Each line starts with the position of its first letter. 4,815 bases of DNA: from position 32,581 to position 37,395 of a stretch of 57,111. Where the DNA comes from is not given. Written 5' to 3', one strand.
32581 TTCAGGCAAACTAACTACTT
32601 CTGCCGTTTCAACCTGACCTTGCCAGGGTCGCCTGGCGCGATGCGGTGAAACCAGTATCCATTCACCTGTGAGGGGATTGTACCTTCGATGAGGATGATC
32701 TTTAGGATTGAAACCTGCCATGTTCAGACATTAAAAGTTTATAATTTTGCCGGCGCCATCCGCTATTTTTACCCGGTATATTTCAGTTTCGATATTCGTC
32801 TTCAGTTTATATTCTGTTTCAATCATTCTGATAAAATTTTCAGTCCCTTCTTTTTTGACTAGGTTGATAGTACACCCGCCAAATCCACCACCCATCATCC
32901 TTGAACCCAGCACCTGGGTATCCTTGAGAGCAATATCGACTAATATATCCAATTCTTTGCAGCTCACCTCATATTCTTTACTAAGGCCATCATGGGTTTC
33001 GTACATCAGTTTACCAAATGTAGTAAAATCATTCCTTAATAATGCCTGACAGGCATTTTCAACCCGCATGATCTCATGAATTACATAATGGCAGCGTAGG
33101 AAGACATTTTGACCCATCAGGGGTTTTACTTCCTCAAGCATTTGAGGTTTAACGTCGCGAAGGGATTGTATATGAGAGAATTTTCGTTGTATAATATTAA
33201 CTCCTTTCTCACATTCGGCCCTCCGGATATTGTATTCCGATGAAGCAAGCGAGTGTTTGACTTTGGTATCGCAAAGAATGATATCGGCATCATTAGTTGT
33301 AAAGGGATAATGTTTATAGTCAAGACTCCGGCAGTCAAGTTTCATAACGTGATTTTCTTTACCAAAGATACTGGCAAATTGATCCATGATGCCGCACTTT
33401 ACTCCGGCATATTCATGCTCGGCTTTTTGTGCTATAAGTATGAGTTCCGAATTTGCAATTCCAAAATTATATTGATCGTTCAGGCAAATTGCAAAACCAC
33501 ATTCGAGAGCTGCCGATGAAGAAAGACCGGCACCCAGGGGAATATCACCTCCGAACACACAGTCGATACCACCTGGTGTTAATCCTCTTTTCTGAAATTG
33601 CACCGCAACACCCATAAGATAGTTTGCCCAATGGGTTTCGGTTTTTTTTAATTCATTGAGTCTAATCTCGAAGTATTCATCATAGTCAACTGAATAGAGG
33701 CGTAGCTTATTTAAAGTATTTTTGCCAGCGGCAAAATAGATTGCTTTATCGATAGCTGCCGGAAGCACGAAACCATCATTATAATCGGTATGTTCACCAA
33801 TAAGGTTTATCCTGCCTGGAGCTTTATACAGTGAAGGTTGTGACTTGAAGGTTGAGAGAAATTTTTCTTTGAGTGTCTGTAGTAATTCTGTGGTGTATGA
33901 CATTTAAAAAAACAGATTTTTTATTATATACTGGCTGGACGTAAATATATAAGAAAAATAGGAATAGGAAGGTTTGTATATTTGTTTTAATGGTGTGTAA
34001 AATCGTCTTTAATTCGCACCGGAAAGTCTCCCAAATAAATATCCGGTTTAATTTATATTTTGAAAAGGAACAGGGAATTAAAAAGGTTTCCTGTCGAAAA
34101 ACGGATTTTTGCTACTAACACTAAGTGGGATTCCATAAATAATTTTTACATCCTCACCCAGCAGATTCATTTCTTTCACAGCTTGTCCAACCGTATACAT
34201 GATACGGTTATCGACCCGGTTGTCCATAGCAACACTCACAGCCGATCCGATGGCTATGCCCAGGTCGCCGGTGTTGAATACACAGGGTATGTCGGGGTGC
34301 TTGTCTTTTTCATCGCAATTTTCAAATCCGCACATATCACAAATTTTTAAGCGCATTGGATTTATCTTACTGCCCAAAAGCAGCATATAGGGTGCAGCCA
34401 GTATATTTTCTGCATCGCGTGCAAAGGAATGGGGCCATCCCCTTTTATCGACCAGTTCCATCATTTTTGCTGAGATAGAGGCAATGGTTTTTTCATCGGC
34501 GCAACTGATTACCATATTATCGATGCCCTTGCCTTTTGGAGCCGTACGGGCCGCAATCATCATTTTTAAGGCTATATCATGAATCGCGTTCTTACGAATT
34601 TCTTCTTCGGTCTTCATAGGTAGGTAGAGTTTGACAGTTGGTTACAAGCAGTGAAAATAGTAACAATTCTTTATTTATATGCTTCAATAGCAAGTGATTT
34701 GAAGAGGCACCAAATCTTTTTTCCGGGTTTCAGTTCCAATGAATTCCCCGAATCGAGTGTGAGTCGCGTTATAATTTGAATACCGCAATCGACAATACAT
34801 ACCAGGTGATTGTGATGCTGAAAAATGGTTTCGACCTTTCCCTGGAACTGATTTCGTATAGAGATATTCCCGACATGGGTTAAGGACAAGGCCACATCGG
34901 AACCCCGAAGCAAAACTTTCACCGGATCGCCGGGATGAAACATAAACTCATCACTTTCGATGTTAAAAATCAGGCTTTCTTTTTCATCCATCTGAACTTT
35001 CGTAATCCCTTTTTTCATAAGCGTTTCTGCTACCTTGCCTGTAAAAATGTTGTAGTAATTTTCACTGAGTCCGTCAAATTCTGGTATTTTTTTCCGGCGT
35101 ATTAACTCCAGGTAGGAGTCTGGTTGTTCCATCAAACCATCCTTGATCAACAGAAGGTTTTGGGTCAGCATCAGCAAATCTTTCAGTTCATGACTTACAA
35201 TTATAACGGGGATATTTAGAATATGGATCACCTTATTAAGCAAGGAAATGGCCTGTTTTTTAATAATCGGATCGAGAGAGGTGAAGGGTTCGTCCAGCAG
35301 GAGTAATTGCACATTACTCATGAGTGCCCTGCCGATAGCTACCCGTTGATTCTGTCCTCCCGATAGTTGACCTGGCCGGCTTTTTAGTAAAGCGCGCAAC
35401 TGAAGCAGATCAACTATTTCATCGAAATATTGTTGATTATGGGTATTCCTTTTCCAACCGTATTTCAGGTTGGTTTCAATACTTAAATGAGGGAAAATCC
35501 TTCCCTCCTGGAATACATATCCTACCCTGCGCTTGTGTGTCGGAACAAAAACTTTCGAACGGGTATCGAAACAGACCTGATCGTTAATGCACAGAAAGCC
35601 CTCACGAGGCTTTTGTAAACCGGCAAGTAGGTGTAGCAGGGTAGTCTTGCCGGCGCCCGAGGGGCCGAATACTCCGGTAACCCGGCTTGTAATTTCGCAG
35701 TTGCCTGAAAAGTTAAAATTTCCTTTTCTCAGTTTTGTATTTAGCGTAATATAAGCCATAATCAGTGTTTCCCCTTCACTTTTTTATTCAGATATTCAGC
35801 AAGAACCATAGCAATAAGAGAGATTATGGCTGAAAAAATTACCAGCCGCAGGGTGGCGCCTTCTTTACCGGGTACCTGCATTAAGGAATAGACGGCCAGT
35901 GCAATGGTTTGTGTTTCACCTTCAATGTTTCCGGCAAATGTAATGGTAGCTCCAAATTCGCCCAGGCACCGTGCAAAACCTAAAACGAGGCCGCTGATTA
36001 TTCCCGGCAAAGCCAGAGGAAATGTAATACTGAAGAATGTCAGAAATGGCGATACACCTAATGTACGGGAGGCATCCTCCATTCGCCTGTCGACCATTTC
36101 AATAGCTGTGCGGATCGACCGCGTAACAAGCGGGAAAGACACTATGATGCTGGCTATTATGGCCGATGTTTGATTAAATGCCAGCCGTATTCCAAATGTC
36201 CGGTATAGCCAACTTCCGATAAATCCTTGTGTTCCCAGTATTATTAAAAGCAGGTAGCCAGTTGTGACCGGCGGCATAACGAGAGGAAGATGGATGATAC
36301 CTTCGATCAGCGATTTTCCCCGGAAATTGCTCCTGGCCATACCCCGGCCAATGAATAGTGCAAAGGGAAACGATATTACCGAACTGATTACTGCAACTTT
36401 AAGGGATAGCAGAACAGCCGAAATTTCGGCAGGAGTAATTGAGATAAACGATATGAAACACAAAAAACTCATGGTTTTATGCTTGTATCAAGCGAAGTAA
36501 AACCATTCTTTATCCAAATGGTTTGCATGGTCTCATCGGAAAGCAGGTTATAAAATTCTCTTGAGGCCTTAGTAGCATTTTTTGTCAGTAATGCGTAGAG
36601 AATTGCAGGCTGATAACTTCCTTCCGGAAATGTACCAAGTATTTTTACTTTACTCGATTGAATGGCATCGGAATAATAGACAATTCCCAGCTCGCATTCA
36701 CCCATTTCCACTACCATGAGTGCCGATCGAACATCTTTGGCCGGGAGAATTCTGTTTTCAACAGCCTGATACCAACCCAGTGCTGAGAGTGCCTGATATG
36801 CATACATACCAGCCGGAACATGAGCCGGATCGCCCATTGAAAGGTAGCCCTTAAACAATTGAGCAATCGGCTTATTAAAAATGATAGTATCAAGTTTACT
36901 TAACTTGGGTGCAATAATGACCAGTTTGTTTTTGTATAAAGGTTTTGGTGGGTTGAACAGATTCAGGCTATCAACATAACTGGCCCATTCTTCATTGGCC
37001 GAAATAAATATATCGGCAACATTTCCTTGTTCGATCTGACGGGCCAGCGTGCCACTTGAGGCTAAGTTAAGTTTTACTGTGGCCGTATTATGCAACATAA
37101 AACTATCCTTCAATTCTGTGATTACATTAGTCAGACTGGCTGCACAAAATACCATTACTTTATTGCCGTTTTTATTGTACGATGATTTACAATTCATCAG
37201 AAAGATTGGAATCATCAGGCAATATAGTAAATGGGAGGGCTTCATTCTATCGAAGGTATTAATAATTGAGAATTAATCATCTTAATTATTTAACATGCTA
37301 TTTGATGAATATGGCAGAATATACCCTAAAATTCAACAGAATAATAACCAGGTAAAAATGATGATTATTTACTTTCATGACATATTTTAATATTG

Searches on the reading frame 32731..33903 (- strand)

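Call 49: search_protein_families(library=pfam, proteins=[window:32731-33903:-], max_evalue=0.0001)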
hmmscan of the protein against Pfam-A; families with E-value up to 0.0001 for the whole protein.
window:32731-33903:- (390 aa): 3 families
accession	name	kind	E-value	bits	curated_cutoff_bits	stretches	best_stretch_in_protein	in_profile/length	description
PF10509.15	GalKase_gal_bdg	-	8.4e-22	76.9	23.1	1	13-61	1-49/49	Galactokinase galactose-binding signature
PF00288.32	GHMP_kinases_N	-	8.2e-20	71.3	22.3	1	94-182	1-87/87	GHMP kinases N terminal domain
PF08544.19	GHMP_kinases_C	-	6.8e-11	42.9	21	1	286-359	3-77/85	GHMP kinases C terminal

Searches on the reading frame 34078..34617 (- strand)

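Call 49: search_protein_families(library=pfam, proteins=[window:34078-34617:-], max_evalue=0.0001)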
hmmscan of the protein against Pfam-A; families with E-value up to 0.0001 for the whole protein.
window:34078-34617:- (179 aa): 1 family
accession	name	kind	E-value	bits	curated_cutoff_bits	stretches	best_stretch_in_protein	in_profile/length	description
PF09918.14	DUF2148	-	1.3e-29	102.4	25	1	111-176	4-68/68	Uncharacterized protein containing a ferredoxin domain (DUF2148)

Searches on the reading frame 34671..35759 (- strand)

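Call 49: search_protein_families(library=pfam, proteins=[window:34671-35759:-], max_evalue=0.0001)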
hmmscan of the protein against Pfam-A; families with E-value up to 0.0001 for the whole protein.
window:34671-35759:- (362 aa): 3 families
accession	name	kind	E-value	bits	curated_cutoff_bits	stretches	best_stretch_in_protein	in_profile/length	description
PF00005.33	ABC_tran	-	2.1e-28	100.1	25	1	26-159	12-136/137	ABC transporter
PF03459.23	TOBE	-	6.6e-09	36.3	22.3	1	300-355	2-59/64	TOBE domain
PF13304.12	AAA_21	-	1.2e-05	25.9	27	0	27-49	1-23/304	AAA domain, putative AbiEii toxin, Type IV TA system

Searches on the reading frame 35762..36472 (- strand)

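Call 49: search_protein_families(library=pfam, proteins=[window:35762-36472:-], max_evalue=0.0001)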
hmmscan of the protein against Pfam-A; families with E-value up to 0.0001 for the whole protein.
window:35762-36472:- (236 aa): 1 family
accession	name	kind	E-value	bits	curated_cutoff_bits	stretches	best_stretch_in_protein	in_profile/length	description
PF00528.27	BPD_transp_1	-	2.7e-20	73.3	26.4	1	39-233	2-183/184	Binding-protein-dependent transport system inner membrane component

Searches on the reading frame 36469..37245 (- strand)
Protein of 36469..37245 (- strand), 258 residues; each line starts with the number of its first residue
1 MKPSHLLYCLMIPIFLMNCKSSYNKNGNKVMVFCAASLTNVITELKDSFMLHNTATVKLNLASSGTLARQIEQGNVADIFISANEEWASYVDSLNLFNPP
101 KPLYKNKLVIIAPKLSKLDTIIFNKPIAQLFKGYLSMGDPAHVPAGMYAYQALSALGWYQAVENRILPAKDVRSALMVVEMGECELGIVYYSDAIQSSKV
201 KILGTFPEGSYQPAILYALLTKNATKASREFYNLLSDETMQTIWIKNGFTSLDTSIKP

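Call 49: search_protein_families(library=pfam, proteins=[window:36469-37245:-], max_evalue=0.0001)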
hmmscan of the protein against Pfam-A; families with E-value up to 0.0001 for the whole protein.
window:36469-37245:- (258 aa): 2 families
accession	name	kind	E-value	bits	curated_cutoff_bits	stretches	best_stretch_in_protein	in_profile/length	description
PF13531.11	SBP_bac_11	-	2.7e-45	155.4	25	1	31-250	2-227/227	Bacterial extracellular solute-binding protein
PF01547.30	SBP_bac_1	-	8.1e-11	42.9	26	1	49-217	17-280/307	Bacterial extracellular solute-binding protein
